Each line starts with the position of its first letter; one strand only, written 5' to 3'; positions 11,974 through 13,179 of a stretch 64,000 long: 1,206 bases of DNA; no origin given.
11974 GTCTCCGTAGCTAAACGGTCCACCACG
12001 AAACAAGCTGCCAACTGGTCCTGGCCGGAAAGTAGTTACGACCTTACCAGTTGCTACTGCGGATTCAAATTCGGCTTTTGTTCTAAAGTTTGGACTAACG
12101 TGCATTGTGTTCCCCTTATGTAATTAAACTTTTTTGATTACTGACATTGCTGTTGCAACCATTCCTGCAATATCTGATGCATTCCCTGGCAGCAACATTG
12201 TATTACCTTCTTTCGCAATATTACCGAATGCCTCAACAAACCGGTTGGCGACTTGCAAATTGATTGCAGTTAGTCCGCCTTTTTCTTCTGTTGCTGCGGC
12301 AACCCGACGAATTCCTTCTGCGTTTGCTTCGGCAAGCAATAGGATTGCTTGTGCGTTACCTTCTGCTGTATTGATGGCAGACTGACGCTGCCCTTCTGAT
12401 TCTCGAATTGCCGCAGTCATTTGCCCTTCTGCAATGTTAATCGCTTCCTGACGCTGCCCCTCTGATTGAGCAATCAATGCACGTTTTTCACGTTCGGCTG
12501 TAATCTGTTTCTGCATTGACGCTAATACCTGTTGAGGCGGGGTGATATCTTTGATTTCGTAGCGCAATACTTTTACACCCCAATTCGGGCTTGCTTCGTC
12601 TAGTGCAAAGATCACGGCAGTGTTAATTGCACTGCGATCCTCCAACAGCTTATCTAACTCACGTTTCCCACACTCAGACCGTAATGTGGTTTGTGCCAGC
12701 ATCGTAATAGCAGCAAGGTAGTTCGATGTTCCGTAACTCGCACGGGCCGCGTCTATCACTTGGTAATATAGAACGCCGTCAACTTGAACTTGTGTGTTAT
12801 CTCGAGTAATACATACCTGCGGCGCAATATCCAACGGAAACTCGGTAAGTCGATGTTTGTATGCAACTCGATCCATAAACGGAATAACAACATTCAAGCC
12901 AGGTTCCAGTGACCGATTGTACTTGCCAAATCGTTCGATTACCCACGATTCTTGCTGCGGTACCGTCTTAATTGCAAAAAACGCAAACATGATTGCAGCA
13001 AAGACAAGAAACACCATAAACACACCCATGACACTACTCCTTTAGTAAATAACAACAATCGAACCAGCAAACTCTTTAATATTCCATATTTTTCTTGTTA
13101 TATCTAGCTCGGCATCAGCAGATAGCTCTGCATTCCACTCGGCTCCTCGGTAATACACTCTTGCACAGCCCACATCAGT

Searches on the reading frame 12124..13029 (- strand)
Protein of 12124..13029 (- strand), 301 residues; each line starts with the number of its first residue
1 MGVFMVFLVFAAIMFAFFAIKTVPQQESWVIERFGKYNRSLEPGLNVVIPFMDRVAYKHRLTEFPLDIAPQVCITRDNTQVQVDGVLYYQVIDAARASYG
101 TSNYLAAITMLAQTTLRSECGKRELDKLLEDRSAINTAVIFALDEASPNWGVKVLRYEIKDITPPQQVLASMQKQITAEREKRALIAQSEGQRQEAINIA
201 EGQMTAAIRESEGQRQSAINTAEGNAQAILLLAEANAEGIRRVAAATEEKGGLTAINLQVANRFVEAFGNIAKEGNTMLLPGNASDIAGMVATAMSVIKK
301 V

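Call 40: search_protein_families(library=phrogs, proteins=[window:12124-13029:-], max_evalue=0.00001)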
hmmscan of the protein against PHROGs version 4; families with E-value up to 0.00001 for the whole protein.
window:12124-13029:- (301 aa): 1 family
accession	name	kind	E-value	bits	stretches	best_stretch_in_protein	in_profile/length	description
phrog_200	-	other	2e-15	57.8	1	3-260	84-349/379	lipoprotein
